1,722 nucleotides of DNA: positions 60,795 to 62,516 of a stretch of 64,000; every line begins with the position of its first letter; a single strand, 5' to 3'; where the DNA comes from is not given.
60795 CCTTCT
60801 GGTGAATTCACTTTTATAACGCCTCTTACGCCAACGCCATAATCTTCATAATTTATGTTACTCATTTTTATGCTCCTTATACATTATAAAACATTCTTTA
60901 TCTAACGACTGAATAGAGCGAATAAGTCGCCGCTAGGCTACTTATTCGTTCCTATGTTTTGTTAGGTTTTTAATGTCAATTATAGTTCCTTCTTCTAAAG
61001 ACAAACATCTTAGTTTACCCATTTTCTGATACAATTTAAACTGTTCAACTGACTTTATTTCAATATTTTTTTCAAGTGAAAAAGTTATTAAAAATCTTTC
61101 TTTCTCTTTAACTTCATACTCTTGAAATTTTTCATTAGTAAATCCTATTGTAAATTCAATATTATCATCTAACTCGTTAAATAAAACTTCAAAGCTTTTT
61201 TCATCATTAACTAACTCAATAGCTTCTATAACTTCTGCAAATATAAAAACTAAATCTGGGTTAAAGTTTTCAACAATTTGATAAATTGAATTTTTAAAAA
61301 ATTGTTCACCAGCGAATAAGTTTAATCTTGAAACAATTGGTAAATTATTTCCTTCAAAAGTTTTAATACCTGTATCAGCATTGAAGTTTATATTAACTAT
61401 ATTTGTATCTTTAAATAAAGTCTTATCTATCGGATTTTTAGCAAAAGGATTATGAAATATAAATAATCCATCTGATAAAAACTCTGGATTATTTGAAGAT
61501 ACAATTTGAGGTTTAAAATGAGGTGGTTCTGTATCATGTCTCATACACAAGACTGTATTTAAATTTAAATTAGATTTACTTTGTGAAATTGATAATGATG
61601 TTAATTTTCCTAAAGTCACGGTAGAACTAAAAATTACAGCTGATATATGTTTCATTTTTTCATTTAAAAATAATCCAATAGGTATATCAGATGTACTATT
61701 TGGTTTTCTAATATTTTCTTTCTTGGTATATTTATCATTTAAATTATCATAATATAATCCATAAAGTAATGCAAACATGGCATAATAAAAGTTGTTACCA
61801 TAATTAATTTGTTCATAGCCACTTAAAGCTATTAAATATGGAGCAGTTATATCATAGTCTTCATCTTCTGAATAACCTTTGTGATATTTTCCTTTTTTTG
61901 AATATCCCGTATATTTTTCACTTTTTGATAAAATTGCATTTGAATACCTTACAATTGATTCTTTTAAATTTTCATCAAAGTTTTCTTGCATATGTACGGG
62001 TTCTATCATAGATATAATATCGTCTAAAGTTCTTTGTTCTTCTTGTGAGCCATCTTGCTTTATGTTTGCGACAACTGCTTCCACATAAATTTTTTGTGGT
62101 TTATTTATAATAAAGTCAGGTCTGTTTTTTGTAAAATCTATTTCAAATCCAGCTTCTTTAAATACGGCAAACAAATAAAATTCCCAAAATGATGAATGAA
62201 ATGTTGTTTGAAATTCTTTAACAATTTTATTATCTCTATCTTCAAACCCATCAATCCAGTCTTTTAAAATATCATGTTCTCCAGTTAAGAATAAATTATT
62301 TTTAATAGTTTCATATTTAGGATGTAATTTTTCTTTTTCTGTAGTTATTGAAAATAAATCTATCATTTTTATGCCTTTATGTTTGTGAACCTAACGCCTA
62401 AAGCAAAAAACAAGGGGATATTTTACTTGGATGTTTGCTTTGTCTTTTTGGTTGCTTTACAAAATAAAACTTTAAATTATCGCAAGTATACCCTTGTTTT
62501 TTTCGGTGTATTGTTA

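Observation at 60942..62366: Unusually large orphan cassette: 474-aa protein with a possible nuclease-like N-terminus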

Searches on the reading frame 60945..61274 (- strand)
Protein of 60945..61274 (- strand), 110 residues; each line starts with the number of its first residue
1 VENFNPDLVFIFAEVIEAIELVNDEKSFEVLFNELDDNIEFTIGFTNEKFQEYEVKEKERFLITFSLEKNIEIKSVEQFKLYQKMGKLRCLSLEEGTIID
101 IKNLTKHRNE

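Call 61: search_protein_families(library=pfam, proteins=[window:60945-61274:-], max_evalue=10)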
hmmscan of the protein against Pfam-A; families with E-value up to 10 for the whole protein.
window:60945-61274:- (110 aa): 0 families

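Call 69: search_protein_representatives(protein=window:60945-61274:-)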
Query: 110 residues. Proteins with E-value up to 0.001 (for the whole library): 36; up to 1e-10: 8; up to 1e-30: 1. The best 36 are listed.
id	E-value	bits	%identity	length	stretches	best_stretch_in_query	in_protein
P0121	4.3e-33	129.8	56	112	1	1-106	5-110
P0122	5.6e-17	78.1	27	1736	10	67-101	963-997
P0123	3.0e-16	75.8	30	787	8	67-102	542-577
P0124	2.8e-13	66.2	50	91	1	25-104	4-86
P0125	1.2e-12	64.2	28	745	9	67-102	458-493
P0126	4.9e-12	62.3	26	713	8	60-105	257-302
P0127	1.0e-11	61.2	29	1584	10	67-102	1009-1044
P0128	5.5e-11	58.9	33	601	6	66-101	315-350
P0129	3.6e-10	56.3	31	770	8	67-101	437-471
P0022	4.7e-10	55.9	45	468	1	3-104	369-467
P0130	5.1e-10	55.8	31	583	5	67-102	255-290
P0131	3.2e-09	53.2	27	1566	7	67-102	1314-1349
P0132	5.0e-09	52.6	33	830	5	67-101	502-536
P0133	9.1e-09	51.8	36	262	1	1-105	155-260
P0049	1.1e-08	51.5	40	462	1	4-104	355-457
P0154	1.0e-03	35.6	34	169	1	2-101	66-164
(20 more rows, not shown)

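Call 70: search_protein_families(library=pfam, proteins=[P0122, P0123, P0125, P0128, P0133, P0154, P0121], max_evalue=0.001)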
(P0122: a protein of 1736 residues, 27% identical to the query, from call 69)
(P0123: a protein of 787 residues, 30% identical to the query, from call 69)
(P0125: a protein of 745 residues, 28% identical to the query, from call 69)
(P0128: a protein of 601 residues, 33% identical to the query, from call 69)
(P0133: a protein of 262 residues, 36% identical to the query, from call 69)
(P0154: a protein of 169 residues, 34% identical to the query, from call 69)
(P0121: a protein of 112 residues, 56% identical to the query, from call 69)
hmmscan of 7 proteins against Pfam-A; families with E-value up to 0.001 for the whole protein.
P0122 (1736 aa): 6 families
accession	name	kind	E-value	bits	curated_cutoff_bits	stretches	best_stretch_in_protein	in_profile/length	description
PF13424.12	TPR_12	-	3.8e-27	94.7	30.1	0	1151-1214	2-66/77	Tetratricopeptide repeat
PF12770.12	CHAT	-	1.6e-17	64.4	24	1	89-323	35-268/289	CHAT domain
PF13374.12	TPR_10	-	4.2e-17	62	27.5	0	1110-1132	1-23/42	Tetratricopeptide repeat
PF10921.13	DUF2710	-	2.7e-11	44.2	29.6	0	1057-1077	42-62/104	Protein of unknown function (DUF2710)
PF08971.16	GlgS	-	2.6e-05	24.6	32.2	0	1153-1173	22-42/66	Glycogen synthesis protein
PF11539.13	DUF3228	-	0.00019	21.5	25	0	1336-1367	81-112/194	Protein of unknown function (DUF3228)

P0123 (787 aa): 11 families
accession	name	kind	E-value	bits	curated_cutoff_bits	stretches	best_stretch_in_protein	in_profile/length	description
PF13424.12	TPR_12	-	5.4e-34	116.7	30.1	7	648-711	2-66/77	Tetratricopeptide repeat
PF17874.7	TPR_MalT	-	2.6e-21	76.7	45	2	253-473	10-231/336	MalT-like TPR region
PF13374.12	TPR_10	-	3.9e-18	65.3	27.5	0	448-465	6-23/42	Tetratricopeptide repeat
PF13176.12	TPR_7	-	3.2e-13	49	27.9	0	367-386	4-23/36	Tetratricopeptide repeat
PF00515.34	TPR_1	-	4.8e-13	48.7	27.8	0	286-311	8-33/34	Tetratricopeptide repeat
PF07719.23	TPR_2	-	3.4e-11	42.8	27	0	282-311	4-33/34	Tetratricopeptide repeat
PF07721.20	TPR_4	-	8.9e-10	38.7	27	0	369-384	8-23/26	Tetratricopeptide repeat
PF13428.12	TPR_14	-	1.4e-06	28.8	23.5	0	281-311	3-33/44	Tetratricopeptide repeat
PF13181.12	TPR_8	-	1.5e-06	28.3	25.7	0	740-758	10-28/34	Tetratricopeptide repeat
PF11539.13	DUF3228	-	4.1e-05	23.7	25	0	379-418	78-118/194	Protein of unknown function (DUF3228)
PF18872.5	Daz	-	7.5e-05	23.2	27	0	427-434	11-18/21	Daz repeat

P0125 (745 aa): 10 families
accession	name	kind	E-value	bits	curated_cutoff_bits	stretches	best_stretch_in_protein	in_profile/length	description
PF13424.12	TPR_12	-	9.8e-37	125.4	30.1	9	565-637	3-76/77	Tetratricopeptide repeat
PF13374.12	TPR_10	-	2.8e-23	81.6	27.5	0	608-631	4-27/42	Tetratricopeptide repeat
PF07577.16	DUF1547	-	2.3e-07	31.5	25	0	466-493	22-49/60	Domain of Unknown Function (DUF1547)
PF00515.34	TPR_1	-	2.6e-07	30.6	27.8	0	237-257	1-21/34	Tetratricopeptide repeat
PF13176.12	TPR_7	-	3.8e-07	30.1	27.9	0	488-507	4-23/36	Tetratricopeptide repeat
PF05046.19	Img2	-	1.4e-06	28.9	34.4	0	344-415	10-83/84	Mitochondrial large subunit ribosomal protein (Img2)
PF08971.16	GlgS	-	1.4e-06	28.7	32.2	0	233-258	17-42/66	Glycogen synthesis protein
PF07721.20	TPR_4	-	1.6e-06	28.6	27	0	490-505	8-23/26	Tetratricopeptide repeat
PF07719.23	TPR_2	-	1.1e-05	25.6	27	0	612-628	7-23/34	Tetratricopeptide repeat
PF04011.17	LemA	-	3e-05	24.3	26.2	0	467-504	28-65/149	LemA family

P0128 (601 aa): 16 families
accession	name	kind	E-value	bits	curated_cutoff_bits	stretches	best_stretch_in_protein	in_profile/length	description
PF13424.12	TPR_12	-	1.1e-31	109.3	30.1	5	340-403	2-66/77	Tetratricopeptide repeat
PF13374.12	TPR_10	-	5.1e-22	77.6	27.5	0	341-362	2-23/42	Tetratricopeptide repeat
PF07719.23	TPR_2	-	8.1e-18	63.4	27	0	385-403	4-22/34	Tetratricopeptide repeat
PF17874.7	TPR_MalT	-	6.6e-16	58.9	45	2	266-364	86-184/336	MalT-like TPR region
PF07721.20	TPR_4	-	3.5e-15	55.4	27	0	385-407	4-26/26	Tetratricopeptide repeat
PF00515.34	TPR_1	-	6.2e-15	54.7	27.8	0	382-402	1-21/34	Tetratricopeptide repeat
PF13414.12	TPR_11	-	5.4e-12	45.6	26.8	0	554-570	2-18/42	TPR repeat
PF13428.12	TPR_14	-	1.5e-11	44.2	23.5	0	261-302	2-42/44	Tetratricopeptide repeat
PF13181.12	TPR_8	-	2.2e-08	34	25.7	0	300-319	1-20/34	Tetratricopeptide repeat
PF13176.12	TPR_7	-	3.1e-07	30.4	27.9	0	385-406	2-23/36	Tetratricopeptide repeat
PF25058.1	ARM_TT21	-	1.7e-06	28.5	27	0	223-322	16-116/155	Tetratricopeptide repeat protein 21 ARM repeat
PF14559.12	TPR_19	-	2e-06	28.5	25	0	273-322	4-47/68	Tetratricopeptide repeat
PF01535.26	PPR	-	4.7e-06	26.9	25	0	556-571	10-25/31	PPR repeat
PF13432.12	TPR_16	-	1.2e-05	26.1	32.7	0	268-320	5-51/65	Tetratricopeptide repeat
PF13174.12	TPR_6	-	7.2e-05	23.6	26.3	0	551-570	5-24/33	Tetratricopeptide repeat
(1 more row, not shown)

P0133 (262 aa): 0 families

P0154 (169 aa): 0 families

P0121 (112 aa): 0 families

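Call 89: search_solved_structures(query=A5, max_evalue=10)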
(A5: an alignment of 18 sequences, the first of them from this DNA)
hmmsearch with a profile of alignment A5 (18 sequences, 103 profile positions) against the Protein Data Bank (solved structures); distinct sequences matched with E-value up to 10: 13.
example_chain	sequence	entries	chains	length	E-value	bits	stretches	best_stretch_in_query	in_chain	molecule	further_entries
7jr7_A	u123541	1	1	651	0.036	17.4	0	29-85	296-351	ATP-binding cassette sub-family G member 5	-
8cub_C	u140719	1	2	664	0.038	17.3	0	29-85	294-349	ATP-binding cassette sub-family G member 5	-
5do7_A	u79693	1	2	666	0.038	17.3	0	29-85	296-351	ATP-binding cassette sub-family G member 5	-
7r87_A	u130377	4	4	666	0.038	17.3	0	29-85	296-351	ATP-binding cassette sub-family G member 5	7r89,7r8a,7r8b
7r88_A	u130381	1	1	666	0.038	17.3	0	29-85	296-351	ATP-binding cassette sub-family G member 5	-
4fmz_A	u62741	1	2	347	0.19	15.1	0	66-100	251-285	Internalin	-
3db7_A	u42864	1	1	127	0.39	14.1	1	8-38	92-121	putative calcium-regulated periplasmic protein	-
4uzg_A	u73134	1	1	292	0.58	13.5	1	13-62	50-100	SURFACE PROTEIN SPB1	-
4hsq_A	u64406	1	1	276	4.4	10.7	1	9-71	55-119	Putative fimbrial subunit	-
1otm_A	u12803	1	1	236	7.2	10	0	66-95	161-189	internalin B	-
1otn_A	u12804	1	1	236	7.3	10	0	66-95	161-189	Internalin B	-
9t5r_A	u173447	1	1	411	8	9.8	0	64-95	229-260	Volume-regulated anion channel subunit LRRC8D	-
1oto_A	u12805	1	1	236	8.1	9.8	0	66-95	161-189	Internalin B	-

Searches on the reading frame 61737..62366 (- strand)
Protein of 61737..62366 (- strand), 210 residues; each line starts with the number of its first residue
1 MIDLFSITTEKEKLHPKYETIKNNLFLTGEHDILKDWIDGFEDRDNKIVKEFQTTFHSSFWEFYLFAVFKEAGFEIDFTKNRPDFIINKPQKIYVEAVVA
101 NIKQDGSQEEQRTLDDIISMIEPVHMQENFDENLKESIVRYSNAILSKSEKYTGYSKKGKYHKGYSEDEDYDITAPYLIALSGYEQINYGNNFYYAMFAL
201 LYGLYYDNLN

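Call 47: predict_structure(alignment_id=A3)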
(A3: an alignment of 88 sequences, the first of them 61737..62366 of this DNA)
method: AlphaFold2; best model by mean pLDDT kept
length: 210 residues; sequences in the alignment: 88
mean_pLDDT: 90.7   pTM: 0.85
mean pLDDT of the five models: 90.7, 89.9, 89.4, 89.4, 89.0
residues with pLDDT >= 90: 142; 70-90: 60; 50-70: 8; < 50: 0
segments of 3 or more residues with pLDDT < 50: none
pLDDT, mean of each block of 10 residues (from residue 1): 88 92 88 95 92 93 97 96 96 94 74 84 88 90 94 96 95 97 73 91 93
secondary structure, 60 per line:
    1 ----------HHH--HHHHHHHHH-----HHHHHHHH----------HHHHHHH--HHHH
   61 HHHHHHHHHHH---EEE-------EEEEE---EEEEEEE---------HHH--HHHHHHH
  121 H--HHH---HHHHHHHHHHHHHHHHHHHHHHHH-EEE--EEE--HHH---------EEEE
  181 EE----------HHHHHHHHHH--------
elements in order: H16-24 H30-37 H48-54 H57-71 E75-77 E85-89 E93-99 H114-121 H130-153 E155-157 E160-162 E177-182 H193-202

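Call 50: fold_search(model_id=the predicted structure, library=pdb)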
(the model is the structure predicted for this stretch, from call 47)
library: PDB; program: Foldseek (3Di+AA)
matches with E <= 10: 24; with E <= 0.001: 0
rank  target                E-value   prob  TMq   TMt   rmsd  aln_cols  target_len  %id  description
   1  9khz_B                6.0e-01  0.15  0.19  0.04   9.3       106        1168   13  Structure of DdmD dimer with ssDNA with ADP bound (released 2025-02-19)
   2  4tkd_D                1.1e+00  0.28  0.17  0.30   8.3        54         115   24  Sulfolobus solfataricus HJC mutants (released 2015-08-12)
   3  9ki0_A                1.3e+00  0.11  0.19  0.04  10.3       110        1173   14  structure of DdmD dimer with ssDNA with AGS (released 2025-02-19)
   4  1pvi_A                1.4e+00  0.07  0.16  0.19   8.8        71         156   14  STRUCTURE OF PVUII ENDONUCLEASE WITH COGNATE DNA (released 1995-02-14)
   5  4g6v_A                2.1e+00  0.13  0.17  0.25   4.1        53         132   21  CdiA-CT/CdiI toxin and immunity complex from Burkholderia pseudomallei (released 2012-12-12)
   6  2pvi_A                2.2e+00  0.08  0.19  0.23   6.6        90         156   13  PVUII ENDONUCLEASE COMPLEXED TO AN IODINATED COGNATE DNA (released 1999-12-20)
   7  8q5m_C                2.5e+00  0.04  0.18  0.22   9.3       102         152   15  N-terminal domain of restriction endonuclease Eco15I in the absence of DNA. (released 2024-07-17)
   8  1ni0_C                2.9e+00  0.09  0.22  0.27   5.6        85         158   15  Structure of the Y94F mutant of the restriction endonuclease PvuII (released 2003-02-04)
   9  6p4w_B                3.7e+00  0.13  0.17  0.10   3.9        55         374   25  XPB helicase in a complex with truncated Bax1 from Sulfurisphaera tokodaii at 2.96 Angstrom resolution (released 2020-06-03)
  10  3pvi_A                3.9e+00  0.07  0.21  0.27   5.9        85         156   15  D34G MUTANT OF PVUII ENDONUCLEASE COMPLEXED WITH COGNATE DNA SHOWS THAT ASP34 IS DIRECTLY INVOLVED IN DNA RECOGNITION  (released 1998-10-14)
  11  2ohc_B                4.2e+00  0.08  0.20  0.16   7.2        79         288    6  structural and mutational analysis of tRNA-intron splicing endonuclease from Thermoplasma acidophilum DSM1728 (released 2007-11-27)
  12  8q5m_D                4.2e+00  0.04  0.18  0.30   6.9        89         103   17  N-terminal domain of restriction endonuclease Eco15I in the absence of DNA. (released 2024-07-17)
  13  1ni0_A                4.5e+00  0.07  0.21  0.26   5.9        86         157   15  Structure of the Y94F mutant of the restriction endonuclease PvuII (released 2003-02-04)
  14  2zyz_A                5.7e+00  0.08  0.15  0.31   8.1        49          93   20  Pyrobaculum aerophilum splicing endonuclease (released 2009-06-23)
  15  9c6q_C                5.7e+00  0.05  0.18  0.04   7.9        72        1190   14  Structure of V. cholerae monomeric DdmD bound with ssDNA (released 2024-08-21)
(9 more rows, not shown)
